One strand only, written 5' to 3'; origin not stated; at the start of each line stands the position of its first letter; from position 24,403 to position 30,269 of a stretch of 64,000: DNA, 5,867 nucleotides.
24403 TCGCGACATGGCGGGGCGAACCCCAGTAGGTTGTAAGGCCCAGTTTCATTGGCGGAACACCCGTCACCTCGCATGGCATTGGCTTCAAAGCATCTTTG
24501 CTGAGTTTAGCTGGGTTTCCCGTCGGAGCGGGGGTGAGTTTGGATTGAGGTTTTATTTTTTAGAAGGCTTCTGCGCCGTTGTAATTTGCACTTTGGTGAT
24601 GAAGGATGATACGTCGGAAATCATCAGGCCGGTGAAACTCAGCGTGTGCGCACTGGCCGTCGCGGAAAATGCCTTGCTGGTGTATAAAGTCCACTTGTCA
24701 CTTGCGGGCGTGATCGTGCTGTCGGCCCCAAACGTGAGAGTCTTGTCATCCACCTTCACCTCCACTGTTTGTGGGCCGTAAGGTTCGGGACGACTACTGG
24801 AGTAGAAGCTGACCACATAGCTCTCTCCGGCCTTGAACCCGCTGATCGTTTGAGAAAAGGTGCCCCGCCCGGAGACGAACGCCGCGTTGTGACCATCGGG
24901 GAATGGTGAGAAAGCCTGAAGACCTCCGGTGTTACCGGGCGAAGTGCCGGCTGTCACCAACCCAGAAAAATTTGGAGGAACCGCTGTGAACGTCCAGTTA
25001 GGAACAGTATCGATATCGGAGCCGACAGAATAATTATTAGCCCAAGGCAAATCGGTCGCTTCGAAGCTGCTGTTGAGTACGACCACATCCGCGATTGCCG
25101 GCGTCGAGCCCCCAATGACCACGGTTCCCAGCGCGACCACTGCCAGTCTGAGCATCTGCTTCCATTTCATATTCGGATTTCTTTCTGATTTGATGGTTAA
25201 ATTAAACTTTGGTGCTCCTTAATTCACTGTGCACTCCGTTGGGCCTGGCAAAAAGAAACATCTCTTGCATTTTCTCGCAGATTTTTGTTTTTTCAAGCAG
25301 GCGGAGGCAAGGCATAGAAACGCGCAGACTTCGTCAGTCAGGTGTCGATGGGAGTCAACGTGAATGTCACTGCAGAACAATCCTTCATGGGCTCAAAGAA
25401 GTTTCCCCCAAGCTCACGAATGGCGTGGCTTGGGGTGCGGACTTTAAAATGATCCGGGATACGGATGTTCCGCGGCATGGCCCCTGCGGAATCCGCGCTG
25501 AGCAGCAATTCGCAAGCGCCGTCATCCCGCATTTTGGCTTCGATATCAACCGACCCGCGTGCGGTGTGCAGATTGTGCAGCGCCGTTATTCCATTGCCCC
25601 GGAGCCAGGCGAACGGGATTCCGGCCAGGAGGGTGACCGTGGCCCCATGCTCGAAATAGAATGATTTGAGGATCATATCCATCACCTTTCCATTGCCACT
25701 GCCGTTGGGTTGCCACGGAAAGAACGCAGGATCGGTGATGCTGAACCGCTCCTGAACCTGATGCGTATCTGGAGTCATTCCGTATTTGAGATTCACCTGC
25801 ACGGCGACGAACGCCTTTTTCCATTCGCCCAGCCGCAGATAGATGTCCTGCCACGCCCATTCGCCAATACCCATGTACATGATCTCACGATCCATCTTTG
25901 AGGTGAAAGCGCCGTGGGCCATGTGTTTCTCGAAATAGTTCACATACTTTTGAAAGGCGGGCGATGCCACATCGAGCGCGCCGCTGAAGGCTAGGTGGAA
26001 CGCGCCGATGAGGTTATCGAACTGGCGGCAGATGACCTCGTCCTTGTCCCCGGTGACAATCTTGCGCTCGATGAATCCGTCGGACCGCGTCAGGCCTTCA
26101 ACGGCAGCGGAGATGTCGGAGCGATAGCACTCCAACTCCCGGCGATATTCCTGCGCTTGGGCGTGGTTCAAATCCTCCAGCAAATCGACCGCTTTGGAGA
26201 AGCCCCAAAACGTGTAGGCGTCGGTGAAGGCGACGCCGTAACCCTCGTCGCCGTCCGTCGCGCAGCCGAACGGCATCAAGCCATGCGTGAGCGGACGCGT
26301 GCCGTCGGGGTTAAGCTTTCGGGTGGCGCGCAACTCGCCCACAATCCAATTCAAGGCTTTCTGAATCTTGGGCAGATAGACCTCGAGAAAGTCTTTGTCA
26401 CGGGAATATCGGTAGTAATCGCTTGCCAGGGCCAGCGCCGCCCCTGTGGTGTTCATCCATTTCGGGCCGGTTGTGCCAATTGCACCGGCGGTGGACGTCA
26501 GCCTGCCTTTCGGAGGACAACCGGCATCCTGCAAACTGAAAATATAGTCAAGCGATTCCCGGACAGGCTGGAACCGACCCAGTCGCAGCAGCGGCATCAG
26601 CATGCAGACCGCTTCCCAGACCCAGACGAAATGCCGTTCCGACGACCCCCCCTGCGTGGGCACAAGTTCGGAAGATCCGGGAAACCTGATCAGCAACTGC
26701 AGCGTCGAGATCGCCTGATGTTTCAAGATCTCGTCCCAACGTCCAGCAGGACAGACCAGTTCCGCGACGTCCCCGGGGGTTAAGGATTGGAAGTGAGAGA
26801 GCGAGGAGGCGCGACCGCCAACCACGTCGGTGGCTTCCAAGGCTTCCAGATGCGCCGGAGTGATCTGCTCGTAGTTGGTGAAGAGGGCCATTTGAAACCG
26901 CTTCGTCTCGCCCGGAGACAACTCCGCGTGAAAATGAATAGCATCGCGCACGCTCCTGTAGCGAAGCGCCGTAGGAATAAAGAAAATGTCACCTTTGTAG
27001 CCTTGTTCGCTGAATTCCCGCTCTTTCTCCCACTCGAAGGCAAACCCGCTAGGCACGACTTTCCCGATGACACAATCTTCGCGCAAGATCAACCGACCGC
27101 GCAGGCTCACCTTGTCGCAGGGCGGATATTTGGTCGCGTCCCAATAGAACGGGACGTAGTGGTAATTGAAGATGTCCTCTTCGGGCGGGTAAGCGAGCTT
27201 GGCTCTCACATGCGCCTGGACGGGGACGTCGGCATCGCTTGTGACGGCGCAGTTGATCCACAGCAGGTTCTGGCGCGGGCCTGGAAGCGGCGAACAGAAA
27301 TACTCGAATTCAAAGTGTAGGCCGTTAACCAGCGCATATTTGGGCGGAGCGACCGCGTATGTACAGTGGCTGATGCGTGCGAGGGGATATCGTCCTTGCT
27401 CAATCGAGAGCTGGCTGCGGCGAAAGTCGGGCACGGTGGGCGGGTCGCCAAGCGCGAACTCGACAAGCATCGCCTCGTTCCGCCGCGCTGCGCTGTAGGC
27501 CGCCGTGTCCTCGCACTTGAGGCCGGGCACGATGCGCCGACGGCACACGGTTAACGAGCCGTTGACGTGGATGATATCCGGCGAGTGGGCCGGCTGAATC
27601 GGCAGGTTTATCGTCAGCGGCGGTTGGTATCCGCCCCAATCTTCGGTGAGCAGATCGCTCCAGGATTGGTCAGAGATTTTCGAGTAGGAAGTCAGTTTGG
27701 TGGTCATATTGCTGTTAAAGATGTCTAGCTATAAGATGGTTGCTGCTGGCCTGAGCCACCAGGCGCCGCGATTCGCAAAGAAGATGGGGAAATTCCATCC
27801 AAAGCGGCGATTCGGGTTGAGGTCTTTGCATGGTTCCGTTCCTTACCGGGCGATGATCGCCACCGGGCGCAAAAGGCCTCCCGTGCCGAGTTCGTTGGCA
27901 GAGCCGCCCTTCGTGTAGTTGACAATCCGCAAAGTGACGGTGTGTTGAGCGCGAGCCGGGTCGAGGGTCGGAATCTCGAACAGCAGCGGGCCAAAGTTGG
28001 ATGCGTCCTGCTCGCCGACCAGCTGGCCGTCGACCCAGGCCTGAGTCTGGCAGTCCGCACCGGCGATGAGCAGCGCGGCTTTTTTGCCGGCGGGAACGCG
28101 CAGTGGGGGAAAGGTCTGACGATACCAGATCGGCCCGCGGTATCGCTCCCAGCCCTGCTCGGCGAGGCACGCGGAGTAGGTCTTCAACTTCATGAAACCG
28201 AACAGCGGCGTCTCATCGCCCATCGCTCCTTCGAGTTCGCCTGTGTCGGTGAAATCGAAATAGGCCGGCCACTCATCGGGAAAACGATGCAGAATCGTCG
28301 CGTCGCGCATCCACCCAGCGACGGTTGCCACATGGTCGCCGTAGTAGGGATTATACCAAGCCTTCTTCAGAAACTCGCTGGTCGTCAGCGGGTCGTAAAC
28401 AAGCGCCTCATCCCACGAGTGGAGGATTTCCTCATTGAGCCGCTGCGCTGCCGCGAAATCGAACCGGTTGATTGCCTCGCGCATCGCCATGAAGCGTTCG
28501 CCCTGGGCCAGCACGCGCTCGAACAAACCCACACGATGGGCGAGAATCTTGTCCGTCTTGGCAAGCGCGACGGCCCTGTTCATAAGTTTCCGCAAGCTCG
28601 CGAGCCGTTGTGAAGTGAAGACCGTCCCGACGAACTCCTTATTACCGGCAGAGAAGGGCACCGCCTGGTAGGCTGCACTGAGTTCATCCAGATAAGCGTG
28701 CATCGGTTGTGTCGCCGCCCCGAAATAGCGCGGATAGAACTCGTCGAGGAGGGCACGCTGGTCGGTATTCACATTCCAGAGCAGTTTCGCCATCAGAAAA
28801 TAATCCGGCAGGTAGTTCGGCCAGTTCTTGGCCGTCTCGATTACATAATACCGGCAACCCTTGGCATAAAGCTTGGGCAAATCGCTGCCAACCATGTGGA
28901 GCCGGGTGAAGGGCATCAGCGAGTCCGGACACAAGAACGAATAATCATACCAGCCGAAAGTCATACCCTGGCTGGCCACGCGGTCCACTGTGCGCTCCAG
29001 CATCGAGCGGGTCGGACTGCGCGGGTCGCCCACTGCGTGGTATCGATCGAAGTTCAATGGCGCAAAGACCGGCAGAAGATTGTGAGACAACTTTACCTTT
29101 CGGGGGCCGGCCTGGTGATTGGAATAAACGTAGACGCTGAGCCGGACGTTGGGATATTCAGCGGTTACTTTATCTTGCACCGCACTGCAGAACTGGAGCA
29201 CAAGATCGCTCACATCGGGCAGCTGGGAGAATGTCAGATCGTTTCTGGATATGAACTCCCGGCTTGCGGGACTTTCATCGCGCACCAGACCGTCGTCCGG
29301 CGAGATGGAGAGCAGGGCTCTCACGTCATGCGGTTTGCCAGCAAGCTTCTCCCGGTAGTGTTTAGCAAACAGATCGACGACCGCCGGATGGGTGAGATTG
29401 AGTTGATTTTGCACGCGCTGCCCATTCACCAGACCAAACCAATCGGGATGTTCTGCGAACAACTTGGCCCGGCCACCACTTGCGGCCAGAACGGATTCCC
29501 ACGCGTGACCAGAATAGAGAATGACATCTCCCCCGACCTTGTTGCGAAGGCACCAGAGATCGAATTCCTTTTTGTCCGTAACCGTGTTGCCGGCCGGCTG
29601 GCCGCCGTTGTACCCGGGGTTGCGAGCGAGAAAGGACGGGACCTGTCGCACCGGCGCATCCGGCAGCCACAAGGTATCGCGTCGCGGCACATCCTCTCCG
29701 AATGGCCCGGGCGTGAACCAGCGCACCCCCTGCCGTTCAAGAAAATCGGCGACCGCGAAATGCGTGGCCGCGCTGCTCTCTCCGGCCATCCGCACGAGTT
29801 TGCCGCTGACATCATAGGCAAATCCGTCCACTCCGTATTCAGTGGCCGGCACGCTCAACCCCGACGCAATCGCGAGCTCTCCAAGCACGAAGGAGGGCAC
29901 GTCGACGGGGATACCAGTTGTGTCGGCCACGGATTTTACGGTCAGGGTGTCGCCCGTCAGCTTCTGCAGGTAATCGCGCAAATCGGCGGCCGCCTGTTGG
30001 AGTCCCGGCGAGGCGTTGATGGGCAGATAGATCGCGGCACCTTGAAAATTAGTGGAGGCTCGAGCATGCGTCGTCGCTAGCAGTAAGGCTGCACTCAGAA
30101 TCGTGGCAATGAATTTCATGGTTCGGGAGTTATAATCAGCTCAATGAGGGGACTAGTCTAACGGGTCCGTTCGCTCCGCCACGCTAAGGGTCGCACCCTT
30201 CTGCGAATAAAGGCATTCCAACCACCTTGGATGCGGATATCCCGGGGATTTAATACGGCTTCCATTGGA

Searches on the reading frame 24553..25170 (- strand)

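Call 46: search_protein_families(library=pfam, proteins=[window:24553-25170:-], max_evalue=0.001)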
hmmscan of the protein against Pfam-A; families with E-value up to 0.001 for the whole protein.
window:24553-25170:- (205 aa): 2 families
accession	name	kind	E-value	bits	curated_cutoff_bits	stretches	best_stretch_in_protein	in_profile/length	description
PF04862.18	DUF642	-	7.3e-09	36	27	1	31-181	3-138/157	Protein of unknown function (DUF642)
PF02018.23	CBM_4_9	-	0.00011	23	25.9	1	91-179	33-127/136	Carbohydrate binding domain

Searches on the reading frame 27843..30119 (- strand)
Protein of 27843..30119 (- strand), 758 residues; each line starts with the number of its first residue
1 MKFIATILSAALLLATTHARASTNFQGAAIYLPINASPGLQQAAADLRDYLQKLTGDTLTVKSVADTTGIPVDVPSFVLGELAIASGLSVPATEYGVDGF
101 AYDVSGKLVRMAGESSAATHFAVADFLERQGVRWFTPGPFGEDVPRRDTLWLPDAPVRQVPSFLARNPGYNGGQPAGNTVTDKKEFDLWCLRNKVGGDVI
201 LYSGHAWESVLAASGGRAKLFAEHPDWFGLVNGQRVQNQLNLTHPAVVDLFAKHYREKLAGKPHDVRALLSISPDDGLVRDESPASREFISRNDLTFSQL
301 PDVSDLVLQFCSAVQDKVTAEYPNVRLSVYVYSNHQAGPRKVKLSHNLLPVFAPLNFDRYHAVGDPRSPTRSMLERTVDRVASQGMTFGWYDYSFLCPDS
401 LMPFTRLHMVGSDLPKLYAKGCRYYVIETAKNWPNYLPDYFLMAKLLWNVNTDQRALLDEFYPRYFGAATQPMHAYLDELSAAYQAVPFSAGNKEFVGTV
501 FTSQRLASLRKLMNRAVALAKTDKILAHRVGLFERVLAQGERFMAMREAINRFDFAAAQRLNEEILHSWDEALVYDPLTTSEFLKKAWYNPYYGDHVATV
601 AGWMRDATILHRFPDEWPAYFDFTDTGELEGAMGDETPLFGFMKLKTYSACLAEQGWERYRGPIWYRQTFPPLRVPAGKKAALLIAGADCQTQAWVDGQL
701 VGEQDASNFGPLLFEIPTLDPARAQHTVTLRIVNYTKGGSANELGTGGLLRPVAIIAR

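Call 46: search_protein_families(library=pfam, proteins=[window:27843-30119:-], max_evalue=0.001)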
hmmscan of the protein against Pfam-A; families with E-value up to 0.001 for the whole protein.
window:27843-30119:- (758 aa): 1 family
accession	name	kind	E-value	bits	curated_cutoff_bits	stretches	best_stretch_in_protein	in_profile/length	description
PF16126.11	DUF4838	-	3.2e-30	105.8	26.6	1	141-478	6-325/325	Domain of unknown function (DUF4838)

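Call 48: search_protein_families(library=ncbifam, proteins=[window:27843-30119:-], max_evalue=0.00001)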
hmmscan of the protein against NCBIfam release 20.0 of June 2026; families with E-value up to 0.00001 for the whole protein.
window:27843-30119:- (758 aa): 0 families
